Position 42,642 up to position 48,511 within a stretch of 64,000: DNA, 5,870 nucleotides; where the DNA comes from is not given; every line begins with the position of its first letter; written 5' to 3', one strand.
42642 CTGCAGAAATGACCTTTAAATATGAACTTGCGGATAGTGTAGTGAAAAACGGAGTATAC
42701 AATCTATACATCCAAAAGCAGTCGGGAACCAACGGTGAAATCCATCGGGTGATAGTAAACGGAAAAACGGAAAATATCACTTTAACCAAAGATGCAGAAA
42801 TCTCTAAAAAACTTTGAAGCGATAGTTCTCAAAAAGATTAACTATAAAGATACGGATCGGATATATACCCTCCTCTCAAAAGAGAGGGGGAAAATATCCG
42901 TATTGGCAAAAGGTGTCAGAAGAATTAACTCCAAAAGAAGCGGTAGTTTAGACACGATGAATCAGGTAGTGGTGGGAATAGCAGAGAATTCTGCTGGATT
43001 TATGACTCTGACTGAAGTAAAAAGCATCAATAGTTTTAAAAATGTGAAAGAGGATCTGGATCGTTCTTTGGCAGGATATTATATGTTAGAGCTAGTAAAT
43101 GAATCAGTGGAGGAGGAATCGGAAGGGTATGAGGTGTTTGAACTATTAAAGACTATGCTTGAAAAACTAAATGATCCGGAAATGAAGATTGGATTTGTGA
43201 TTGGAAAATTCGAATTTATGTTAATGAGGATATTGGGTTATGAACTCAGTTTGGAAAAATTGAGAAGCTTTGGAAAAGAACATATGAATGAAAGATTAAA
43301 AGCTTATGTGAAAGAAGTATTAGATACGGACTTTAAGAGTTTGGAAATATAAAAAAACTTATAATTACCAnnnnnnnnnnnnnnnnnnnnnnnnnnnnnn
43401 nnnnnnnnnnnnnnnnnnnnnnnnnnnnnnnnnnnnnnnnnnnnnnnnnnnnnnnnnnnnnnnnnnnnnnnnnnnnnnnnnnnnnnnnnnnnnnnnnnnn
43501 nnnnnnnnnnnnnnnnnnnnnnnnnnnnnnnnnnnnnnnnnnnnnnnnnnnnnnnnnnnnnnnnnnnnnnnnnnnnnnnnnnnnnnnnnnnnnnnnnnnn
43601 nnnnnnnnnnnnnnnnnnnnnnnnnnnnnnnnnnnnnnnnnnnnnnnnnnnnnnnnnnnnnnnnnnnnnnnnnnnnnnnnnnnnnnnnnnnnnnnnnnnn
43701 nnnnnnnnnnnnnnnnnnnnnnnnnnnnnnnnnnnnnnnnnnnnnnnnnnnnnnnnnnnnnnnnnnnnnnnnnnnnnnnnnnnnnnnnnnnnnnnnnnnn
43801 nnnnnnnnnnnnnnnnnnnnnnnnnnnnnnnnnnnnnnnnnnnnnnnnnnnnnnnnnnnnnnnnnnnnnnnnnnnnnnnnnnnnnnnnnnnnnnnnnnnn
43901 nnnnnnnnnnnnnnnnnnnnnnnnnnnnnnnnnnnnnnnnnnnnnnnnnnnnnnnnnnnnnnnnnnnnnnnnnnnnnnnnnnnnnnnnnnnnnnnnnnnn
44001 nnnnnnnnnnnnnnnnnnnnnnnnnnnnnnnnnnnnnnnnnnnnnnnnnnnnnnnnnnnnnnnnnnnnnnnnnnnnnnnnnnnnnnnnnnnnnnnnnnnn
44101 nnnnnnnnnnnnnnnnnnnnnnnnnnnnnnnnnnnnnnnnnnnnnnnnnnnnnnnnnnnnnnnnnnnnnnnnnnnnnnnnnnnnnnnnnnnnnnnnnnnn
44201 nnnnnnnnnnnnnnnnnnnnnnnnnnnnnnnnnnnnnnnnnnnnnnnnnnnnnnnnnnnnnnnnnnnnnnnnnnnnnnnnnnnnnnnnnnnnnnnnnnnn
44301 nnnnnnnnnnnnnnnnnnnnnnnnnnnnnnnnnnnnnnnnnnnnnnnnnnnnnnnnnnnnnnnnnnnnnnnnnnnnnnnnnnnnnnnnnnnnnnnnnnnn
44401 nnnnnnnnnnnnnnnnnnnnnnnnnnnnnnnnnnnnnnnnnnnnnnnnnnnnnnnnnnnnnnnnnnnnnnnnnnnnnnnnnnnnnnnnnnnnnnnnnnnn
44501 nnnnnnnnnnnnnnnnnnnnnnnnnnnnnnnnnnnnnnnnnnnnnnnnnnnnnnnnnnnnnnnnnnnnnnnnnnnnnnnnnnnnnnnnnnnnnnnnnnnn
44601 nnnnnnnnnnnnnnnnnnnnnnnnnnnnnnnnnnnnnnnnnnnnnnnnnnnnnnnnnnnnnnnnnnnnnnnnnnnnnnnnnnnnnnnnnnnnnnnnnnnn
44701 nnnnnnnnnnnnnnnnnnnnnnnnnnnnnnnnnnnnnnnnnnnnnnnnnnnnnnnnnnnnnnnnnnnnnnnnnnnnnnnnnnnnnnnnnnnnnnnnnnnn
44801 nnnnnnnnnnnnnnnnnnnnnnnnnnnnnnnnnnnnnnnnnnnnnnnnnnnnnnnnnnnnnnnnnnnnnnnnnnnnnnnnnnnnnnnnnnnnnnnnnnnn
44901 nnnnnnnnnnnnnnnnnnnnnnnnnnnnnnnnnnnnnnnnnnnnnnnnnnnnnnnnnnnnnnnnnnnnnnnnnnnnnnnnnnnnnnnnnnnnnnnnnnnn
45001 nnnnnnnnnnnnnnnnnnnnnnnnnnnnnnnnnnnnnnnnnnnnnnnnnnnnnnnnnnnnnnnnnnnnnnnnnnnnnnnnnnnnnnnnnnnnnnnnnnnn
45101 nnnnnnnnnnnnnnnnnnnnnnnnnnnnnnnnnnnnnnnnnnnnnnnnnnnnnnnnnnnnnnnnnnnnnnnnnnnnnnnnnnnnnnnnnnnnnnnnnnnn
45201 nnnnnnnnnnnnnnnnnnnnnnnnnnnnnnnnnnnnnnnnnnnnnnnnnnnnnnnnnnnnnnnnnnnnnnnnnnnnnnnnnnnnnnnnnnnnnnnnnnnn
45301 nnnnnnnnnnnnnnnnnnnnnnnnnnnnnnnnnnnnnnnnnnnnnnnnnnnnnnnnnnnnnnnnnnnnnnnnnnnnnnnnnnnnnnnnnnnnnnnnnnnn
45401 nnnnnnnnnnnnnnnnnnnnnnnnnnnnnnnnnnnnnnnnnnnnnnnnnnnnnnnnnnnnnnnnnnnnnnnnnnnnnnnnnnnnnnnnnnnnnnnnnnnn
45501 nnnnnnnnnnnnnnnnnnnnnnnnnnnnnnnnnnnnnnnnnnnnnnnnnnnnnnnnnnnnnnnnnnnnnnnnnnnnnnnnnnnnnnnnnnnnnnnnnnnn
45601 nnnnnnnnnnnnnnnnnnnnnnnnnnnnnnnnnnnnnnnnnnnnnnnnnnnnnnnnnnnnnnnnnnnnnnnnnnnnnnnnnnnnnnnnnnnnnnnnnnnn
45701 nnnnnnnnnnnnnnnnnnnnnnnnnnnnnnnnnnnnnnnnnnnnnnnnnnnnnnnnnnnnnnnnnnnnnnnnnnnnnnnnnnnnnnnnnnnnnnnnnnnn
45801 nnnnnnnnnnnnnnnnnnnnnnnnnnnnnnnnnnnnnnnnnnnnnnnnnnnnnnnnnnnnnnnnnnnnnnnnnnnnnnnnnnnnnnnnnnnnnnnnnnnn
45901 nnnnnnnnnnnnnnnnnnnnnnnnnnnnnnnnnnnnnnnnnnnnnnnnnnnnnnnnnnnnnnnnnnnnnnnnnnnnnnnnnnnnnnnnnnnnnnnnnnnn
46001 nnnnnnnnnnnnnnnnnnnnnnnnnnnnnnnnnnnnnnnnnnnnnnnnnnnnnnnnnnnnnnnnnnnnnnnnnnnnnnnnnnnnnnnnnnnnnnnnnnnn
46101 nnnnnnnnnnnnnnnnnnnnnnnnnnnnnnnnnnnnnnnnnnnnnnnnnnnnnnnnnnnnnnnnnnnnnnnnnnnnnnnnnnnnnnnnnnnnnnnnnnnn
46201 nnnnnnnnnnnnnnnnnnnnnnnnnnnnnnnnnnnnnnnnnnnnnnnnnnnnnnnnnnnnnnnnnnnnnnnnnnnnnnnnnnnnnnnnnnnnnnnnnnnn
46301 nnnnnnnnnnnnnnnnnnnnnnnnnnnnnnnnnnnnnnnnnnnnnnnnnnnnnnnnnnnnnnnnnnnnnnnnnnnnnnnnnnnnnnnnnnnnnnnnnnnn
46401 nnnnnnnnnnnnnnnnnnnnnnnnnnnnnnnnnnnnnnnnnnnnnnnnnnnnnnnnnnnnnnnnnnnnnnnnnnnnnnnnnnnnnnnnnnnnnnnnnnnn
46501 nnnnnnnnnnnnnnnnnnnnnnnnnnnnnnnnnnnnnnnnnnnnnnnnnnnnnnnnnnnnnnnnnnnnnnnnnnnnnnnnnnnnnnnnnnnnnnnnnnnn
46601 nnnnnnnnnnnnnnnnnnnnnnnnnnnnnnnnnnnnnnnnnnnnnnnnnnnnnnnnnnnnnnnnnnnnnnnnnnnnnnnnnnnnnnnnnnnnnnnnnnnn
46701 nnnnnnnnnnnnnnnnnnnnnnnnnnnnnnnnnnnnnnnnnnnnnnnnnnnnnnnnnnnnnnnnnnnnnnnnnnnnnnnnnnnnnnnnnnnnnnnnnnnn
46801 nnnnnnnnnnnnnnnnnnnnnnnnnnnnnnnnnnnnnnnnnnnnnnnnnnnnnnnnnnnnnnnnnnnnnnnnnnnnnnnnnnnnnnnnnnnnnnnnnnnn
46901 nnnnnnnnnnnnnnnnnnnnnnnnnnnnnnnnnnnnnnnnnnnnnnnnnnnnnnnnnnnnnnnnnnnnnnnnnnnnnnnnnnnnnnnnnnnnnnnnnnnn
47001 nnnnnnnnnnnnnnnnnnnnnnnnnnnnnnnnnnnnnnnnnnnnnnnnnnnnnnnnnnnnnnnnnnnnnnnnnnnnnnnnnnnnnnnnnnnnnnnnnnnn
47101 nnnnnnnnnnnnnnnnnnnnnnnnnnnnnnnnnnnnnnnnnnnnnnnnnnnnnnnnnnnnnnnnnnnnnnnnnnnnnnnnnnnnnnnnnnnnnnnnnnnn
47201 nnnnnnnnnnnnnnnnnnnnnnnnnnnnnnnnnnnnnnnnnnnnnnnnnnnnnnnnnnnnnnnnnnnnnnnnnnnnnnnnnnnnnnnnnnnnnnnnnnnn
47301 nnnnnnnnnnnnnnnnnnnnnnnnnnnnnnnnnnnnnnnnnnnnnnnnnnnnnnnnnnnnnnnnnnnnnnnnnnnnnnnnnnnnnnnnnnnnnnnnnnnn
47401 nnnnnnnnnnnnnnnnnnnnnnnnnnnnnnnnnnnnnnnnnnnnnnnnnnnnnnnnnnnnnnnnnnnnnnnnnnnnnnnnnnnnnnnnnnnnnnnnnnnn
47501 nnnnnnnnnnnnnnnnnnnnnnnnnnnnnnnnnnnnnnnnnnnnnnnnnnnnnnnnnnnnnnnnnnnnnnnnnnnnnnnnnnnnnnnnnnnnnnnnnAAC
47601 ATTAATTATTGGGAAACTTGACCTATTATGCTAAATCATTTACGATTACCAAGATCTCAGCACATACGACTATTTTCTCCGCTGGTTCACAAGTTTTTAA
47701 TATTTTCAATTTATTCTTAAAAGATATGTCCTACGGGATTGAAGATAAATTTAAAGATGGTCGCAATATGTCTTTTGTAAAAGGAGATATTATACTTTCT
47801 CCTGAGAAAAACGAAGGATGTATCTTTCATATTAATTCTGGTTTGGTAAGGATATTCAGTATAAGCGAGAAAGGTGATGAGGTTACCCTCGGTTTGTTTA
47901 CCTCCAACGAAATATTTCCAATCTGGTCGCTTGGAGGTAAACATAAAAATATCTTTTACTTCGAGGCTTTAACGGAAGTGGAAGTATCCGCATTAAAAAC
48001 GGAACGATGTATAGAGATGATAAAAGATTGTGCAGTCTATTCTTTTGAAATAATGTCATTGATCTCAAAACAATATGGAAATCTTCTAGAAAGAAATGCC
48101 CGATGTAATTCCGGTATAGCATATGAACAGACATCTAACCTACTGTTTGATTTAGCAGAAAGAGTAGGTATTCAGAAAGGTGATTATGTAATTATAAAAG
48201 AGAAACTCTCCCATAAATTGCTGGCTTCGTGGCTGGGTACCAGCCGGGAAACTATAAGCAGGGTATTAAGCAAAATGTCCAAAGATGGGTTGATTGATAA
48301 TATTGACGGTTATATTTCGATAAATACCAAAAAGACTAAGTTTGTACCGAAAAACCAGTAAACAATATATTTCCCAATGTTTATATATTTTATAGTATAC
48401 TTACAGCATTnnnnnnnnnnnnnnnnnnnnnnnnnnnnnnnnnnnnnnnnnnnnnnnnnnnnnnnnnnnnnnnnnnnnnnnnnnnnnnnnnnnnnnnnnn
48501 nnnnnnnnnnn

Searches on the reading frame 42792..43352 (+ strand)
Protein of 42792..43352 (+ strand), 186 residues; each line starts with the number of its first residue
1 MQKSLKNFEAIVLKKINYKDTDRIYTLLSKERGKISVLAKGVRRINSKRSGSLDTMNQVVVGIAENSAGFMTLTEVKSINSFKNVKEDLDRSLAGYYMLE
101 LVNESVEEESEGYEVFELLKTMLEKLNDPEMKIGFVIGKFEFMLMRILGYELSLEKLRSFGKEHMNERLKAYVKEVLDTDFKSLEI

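Call 19: search_protein_families(library=pfam, proteins=[window:42792-43352:+], max_evalue=0.001)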
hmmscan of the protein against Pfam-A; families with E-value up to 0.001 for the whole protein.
window:42792-43352:+ (186 aa): 2 families
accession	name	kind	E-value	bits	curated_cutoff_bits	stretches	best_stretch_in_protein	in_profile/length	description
PF11967.14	RecO_N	-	9.4e-17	61.3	27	1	6-82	4-80/80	Recombination protein O N terminal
PF02565.21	RecO_C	-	6.7e-11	42.6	22.1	1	87-155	2-69/157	Recombination protein O C terminal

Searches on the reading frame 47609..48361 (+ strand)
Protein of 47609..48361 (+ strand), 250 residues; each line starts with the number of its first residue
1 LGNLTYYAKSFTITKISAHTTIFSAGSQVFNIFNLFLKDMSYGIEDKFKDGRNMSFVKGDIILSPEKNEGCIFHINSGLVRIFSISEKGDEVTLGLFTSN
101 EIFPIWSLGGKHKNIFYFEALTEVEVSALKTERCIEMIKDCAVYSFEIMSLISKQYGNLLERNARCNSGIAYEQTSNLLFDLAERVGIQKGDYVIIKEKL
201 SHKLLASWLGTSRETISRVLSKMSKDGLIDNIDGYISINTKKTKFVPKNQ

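Call 55: search_protein_families(library=pfam, proteins=[window:47609-48361:+], max_evalue=0.001)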
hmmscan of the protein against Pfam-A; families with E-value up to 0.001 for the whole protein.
window:47609-48361:+ (250 aa): 3 families
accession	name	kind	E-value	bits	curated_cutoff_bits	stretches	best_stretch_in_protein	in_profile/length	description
PF13545.12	HTH_Crp_2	-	1.5e-12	47.7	27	1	178-239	6-62/70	Crp-like helix-turn-helix domain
PF00027.35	cNMP_binding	-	2.6e-09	37.3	27.5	1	55-139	3-87/89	Cyclic nucleotide-binding domain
PF00325.26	Crp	-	2e-07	31.1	21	1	199-229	2-32/32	Bacterial regulatory proteins, crp family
